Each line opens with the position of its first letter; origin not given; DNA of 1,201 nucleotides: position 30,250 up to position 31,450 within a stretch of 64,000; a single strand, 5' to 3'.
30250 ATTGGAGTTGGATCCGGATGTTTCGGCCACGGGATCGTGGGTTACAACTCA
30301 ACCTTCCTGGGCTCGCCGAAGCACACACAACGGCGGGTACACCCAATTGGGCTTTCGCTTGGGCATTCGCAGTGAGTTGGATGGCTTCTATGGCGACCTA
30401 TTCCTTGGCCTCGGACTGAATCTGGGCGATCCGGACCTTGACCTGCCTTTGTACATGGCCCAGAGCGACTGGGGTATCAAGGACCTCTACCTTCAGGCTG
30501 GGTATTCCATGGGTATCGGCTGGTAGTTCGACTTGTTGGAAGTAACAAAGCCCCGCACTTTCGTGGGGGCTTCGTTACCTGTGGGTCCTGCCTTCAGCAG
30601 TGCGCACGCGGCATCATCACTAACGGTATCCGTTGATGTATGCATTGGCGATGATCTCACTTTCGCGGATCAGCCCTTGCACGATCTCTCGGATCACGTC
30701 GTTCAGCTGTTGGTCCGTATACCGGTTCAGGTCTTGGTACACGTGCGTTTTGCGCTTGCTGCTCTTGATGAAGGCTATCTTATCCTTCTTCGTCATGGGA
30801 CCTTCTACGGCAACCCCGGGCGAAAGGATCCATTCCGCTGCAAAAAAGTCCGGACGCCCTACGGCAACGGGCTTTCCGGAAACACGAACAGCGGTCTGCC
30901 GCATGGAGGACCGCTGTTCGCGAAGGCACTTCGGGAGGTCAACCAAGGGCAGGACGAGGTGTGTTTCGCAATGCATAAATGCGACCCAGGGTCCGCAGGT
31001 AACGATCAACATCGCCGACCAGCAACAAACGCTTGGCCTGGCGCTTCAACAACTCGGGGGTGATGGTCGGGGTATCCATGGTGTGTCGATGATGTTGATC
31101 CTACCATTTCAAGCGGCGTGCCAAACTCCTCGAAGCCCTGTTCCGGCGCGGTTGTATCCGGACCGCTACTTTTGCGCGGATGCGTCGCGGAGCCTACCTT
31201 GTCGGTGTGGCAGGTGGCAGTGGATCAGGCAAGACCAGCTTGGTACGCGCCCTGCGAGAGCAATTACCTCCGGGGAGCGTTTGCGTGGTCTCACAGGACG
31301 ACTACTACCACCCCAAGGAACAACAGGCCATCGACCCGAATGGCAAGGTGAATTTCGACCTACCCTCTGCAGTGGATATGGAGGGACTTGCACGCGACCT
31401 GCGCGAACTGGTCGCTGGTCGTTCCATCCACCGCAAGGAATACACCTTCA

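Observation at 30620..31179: Highly structured leader with internal terminator upstream of a 58-aa lysine-rich ORF (attenuator / riboregulator candidate)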

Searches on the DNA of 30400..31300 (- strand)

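Call 4: search_rna_families(source=window, start=30400, end=31300, threshold=evalue, max_evalue=10, show_alignments=3)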
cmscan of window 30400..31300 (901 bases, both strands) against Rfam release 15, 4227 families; matches with E-value up to 10: 1.
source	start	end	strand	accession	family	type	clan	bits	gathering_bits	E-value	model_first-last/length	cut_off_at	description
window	30541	30657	-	RF00506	Thr_leader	Cis-reg; leader;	-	20.4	55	0.35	1-118/118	no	Threonine operon leader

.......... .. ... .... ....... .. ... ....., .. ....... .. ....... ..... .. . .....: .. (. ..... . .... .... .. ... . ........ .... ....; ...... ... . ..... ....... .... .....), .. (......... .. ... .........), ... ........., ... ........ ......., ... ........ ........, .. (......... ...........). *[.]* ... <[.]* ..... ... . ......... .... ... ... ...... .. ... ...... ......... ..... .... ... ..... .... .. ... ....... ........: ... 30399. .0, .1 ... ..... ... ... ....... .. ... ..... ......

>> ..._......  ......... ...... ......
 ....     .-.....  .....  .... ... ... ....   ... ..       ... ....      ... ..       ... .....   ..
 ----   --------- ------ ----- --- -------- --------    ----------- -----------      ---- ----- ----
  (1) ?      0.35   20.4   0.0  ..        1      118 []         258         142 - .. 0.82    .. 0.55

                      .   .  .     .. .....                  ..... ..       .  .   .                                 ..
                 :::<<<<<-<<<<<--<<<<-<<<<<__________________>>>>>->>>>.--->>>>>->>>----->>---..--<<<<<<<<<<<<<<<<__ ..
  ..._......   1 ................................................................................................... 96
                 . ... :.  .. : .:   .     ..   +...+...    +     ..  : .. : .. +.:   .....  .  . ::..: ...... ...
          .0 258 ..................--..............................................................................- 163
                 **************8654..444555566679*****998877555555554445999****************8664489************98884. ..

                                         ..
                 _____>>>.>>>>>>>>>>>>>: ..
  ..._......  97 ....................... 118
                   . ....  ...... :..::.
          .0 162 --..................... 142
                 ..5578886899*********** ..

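Call 19: search_rna_families(sources=[L014, L018, L019, L021, L022, L023, L029, L033, L034, L045, L052, L057, L061, L063, L069, L070, L079, L085, L086, L007], threshold=gathering)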
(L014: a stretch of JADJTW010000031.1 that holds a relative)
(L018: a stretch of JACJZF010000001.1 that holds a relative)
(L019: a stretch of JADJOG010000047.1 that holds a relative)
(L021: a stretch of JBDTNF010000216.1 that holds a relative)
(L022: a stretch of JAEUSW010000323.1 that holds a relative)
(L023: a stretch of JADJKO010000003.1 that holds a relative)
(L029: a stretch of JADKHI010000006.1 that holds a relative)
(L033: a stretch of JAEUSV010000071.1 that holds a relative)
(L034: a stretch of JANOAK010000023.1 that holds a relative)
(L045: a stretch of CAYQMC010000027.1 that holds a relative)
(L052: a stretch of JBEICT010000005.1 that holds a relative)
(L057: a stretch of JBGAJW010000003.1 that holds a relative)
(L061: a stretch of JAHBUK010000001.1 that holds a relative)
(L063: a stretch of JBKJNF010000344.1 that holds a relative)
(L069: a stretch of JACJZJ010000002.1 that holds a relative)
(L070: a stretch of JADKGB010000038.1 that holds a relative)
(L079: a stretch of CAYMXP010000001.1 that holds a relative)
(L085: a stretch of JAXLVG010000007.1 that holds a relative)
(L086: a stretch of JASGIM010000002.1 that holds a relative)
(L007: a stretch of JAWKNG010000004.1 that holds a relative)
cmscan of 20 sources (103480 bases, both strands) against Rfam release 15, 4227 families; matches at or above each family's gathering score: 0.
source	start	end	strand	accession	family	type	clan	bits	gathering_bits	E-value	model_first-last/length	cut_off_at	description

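Call 27: search_rna_families(sources=[L021, L022, L069, L083, L023, L054, L059, L046, L063, L086, L035, L078], threshold=evalue, max_evalue=5)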
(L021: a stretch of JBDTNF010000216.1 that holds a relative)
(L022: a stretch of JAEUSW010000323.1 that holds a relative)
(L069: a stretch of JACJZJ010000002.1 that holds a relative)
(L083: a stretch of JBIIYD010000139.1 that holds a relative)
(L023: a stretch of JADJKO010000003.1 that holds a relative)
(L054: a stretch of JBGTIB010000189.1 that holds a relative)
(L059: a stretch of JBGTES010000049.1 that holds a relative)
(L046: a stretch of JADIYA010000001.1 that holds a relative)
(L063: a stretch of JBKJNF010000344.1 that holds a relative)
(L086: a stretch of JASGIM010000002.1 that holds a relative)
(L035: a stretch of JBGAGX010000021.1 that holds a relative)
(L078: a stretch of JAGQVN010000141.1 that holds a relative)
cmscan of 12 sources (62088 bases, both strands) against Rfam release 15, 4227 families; matches with E-value up to 5: 3.
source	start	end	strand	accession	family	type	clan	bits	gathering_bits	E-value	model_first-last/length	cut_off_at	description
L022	4901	4977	-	RF01698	Chloroflexi-1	Gene; sRNA;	-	28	80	0.14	1-84/84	no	Chloroflexi-1 RNA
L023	624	662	-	RF01662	ceN89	Gene; snRNA; snoRNA; CD-box;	-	22.9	48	2.4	1-78/78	no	Caenorhabditis snoRNA ceN89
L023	1727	1802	-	RF00729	mir-278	Gene; miRNA;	-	21.4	55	2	1-75/75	no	mir-278 microRNA precursor family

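Call 77: build_rna_model(alignment_id=A5)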
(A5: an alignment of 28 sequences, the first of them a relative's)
Model R1 built from alignment A5 (28 sequences, 99 columns); structure: RNAalifold consensus.
model positions 65; base pairs 6; branch points 0; effective number of sequences 24.37; information 0.863 bits per position. Calibrated on 0.2 Mb of random sequence (short: E-values are rough).
structure used (alignment columns):
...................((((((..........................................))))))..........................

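Call 78: search_with_rna_model(model_id=R1, sources=[window, L007, L008, L009, L010, L011, L012, L013, L014, L015, L016, L017, L018, L019, L020, L021, L022, L023, L024, L025, L026, L027, L028, L029, L030, L031, L032, L033, L034, L035, L036, L037, L038, L039, L040, L041, L042, L043, L044, L045, L046, L047, L048, L049, L050, L051, L052, L053, L054, L055, L056, L057, L058, L059, L060, L061, L062, L063, L064, L065, L066, L067, L068, L069, L070, L071, L072, L073, L074, L075, L076, L077, L078, L079, L080, L081, L082, L083, L084, L085, L086, L098, L100, L104, L106, L109, L110, L112, L113, L117, L121, L122, L123], max_evalue=1)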
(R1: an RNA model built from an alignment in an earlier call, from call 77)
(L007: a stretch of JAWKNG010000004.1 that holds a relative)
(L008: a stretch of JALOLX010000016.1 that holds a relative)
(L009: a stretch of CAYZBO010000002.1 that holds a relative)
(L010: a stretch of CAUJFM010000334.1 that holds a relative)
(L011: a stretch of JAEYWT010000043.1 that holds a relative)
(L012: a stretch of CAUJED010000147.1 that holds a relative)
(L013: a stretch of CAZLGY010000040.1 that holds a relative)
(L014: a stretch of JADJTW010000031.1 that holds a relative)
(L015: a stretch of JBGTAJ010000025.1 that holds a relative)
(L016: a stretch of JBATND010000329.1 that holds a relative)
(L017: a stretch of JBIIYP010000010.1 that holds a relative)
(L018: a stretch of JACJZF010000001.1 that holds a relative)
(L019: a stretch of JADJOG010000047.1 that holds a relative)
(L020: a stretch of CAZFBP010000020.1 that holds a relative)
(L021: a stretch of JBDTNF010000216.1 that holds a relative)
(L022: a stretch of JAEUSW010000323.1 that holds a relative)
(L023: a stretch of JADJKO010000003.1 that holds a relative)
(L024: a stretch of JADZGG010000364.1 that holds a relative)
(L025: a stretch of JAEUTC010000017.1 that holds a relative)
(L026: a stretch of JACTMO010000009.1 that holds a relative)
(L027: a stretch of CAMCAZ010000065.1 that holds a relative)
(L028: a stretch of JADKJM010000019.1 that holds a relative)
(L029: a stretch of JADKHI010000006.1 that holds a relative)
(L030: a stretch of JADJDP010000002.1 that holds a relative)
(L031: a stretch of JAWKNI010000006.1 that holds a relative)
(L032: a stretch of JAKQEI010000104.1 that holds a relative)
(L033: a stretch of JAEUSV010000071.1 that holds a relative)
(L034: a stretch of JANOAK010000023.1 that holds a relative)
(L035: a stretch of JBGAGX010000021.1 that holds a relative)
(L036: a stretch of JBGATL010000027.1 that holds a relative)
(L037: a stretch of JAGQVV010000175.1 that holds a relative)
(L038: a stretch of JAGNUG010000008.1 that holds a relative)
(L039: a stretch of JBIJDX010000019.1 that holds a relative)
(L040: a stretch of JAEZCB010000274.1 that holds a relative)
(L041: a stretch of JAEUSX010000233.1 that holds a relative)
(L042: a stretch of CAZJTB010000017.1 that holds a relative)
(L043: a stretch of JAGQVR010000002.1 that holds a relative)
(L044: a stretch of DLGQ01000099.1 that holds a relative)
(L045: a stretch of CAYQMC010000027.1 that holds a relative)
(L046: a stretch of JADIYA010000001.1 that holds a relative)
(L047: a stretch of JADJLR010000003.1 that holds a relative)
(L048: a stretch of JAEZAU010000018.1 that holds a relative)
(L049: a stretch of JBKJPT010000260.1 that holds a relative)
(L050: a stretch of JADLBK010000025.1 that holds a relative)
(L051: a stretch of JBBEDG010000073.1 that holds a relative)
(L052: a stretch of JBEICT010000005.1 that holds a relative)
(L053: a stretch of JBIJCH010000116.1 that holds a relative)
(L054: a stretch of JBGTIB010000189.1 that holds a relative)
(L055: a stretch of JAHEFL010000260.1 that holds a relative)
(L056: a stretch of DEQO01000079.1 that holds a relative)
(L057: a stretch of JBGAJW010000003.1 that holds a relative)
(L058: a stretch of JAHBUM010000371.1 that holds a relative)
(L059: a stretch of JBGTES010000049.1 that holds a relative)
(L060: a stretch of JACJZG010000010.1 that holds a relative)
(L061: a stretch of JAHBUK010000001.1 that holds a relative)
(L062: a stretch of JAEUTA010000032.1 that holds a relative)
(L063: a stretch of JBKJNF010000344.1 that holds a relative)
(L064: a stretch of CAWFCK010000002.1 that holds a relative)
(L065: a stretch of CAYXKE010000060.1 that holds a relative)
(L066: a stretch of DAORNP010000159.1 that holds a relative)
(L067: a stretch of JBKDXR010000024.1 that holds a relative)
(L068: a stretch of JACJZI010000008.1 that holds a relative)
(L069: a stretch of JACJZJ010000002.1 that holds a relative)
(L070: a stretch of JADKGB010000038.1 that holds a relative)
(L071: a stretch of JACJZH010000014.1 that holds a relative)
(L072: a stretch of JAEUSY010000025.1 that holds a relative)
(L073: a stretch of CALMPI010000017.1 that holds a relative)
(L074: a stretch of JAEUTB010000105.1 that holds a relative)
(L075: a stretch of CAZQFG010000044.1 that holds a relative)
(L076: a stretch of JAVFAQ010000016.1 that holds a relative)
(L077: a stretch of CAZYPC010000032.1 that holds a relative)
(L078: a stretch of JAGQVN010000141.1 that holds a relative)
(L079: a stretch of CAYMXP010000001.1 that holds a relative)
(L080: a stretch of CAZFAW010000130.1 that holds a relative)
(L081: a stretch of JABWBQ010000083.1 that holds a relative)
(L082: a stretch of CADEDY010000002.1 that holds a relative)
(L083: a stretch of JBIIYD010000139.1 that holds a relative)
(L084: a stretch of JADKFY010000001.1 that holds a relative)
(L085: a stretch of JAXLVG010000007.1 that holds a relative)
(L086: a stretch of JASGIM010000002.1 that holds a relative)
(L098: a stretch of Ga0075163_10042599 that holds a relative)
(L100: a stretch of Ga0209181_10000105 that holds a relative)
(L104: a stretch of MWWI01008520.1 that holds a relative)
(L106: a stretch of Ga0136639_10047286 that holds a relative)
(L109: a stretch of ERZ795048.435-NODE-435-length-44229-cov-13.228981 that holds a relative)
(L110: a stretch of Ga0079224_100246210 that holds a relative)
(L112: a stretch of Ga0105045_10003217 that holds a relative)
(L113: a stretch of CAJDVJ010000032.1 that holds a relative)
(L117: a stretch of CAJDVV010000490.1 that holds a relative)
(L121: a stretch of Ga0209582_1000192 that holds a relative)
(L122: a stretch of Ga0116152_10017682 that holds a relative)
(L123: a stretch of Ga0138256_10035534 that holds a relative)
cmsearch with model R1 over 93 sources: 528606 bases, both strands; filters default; matches with E-value up to 1: 71.
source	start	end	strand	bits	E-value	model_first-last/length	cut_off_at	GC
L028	2370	2431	+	67.5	3.9e-16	1-65/65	no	0.74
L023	2370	2431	+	65.7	1.2e-15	1-65/65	no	0.74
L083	2365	2430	+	64.4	2.8e-15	1-65/65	no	0.67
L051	2365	2430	+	61.3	1.9e-14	1-65/65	no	0.61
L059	2371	2431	+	60.9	2.5e-14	1-65/65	no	0.66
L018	2374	2428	+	59.5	6.1e-14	1-65/65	no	0.71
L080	2371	2433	+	59.1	8.2e-14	1-65/65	no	0.73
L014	2373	2430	+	58.4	1.2e-13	1-65/65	no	0.69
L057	2359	2424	+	58.2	1.4e-13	1-65/65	no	0.59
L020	2407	2466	+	57.4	2.3e-13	1-65/65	no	0.73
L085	2352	2419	+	56.4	4.5e-13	1-65/65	no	0.74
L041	2408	2467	+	56.1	5.2e-13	1-65/65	no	0.72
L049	2370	2428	+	56.1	5.3e-13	1-65/65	no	0.66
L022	2374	2435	+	55.9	5.9e-13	1-65/65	no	0.6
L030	2372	2429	+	55.6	7.2e-13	1-65/65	no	0.6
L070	2356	2437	+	55.1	9.7e-13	1-65/65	no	0.62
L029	2321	2389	+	54.9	1.1e-12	1-65/65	no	0.64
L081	2374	2435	+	54.7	1.3e-12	1-65/65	no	0.6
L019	2407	2469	+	53.9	2.2e-12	1-65/65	no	0.7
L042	2406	2469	+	53.8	2.3e-12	1-65/65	no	0.77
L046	2406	2459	+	53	3.8e-12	1-65/65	no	0.74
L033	2332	2402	+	52.8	4.3e-12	1-65/65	no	0.7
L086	2362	2433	+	52.4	5.6e-12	1-65/65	no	0.64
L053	1859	1928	+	52.4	5.7e-12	1-65/65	no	0.71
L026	2374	2435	+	51.7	8.8e-12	1-65/65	no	0.61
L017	2324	2393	+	51.6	9.4e-12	1-65/65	no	0.69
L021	2365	2428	+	51.1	1.3e-11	1-65/65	no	0.67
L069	2371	2435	+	51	1.3e-11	1-65/65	no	0.65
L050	1296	1355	+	50.5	1.9e-11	1-65/65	no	0.62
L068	2383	2447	+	50.4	1.9e-11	1-65/65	no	0.66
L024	2320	2388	+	50.3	2.1e-11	1-65/65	no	0.67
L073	2375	2434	+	50.1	2.3e-11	1-65/65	no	0.62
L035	2333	2397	+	49.5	3.6e-11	1-65/65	no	0.71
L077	464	526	+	48.7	5.9e-11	1-65/65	no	0.67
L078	2372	2437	+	47.2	1.5e-10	1-65/65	no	0.62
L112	619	685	+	45.7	3.8e-10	1-65/65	no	0.6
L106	1292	1358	+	44.9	6.3e-10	1-65/65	no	0.61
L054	2366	2431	+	44.3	9.3e-10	1-65/65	no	0.62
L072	2369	2430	+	43.6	1.5e-09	1-65/65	no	0.65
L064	2347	2428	+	43.1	2e-09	1-65/65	no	0.6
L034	2341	2424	+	42.4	3.1e-09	1-65/65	no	0.55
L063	2347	2428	+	42.3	3.3e-09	1-65/65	no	0.6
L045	2365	2430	+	38.1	4.7e-08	1-65/65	no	0.64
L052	2369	2430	+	36.7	1.2e-07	1-65/65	no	0.66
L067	2369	2430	+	36.7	1.2e-07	1-65/65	no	0.66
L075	2369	2430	+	32.6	1.5e-06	1-65/65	no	0.61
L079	2359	2421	+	27.5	3.8e-05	1-65/65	no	0.75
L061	2339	2388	+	22.2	0.0011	1-65/65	no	0.66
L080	2368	2423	-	21.3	0.002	11-65/65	no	0.71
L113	3515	3568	-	20.6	0.0032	9-65/65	no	0.65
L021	2382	2409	-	20.1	0.0041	18-47/65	no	0.82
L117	867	919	+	20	0.0047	12-65/65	no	0.6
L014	2369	2425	-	19.9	0.0048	10-65/65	no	0.68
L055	1767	1830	+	19.2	0.0076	6-65/65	no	0.69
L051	2373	2411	-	17.5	0.023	18-57/65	no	0.69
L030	2368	2423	-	17.2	0.026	10-65/65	no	0.61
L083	2373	2411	-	16.3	0.049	18-57/65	no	0.72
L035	2336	2392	-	16.3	0.049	9-65/65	no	0.68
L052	2366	2419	-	15.8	0.064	8-65/65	no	0.7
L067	2366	2419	-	15.8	0.064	8-65/65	no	0.7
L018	2369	2423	-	15.5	0.08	11-65/65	no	0.71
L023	2366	2422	-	14.3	0.16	9-65/65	no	0.74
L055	1764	1825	-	14.1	0.18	1-65/65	no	0.68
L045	2380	2411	-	13.8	0.22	18-50/65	no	0.78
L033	2340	2383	-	13.3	0.32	18-56/65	no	0.75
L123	2143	2182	-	13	0.37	18-60/65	no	0.57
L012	3236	3266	+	12.6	0.49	19-45/65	no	0.74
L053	1867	1909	-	12.6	0.49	18-56/65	no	0.74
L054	2383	2412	-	12.5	0.51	18-47/65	no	0.73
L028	2366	2421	-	12.3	0.59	10-65/65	no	0.75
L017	2332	2374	-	12.1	0.66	18-56/65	no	0.72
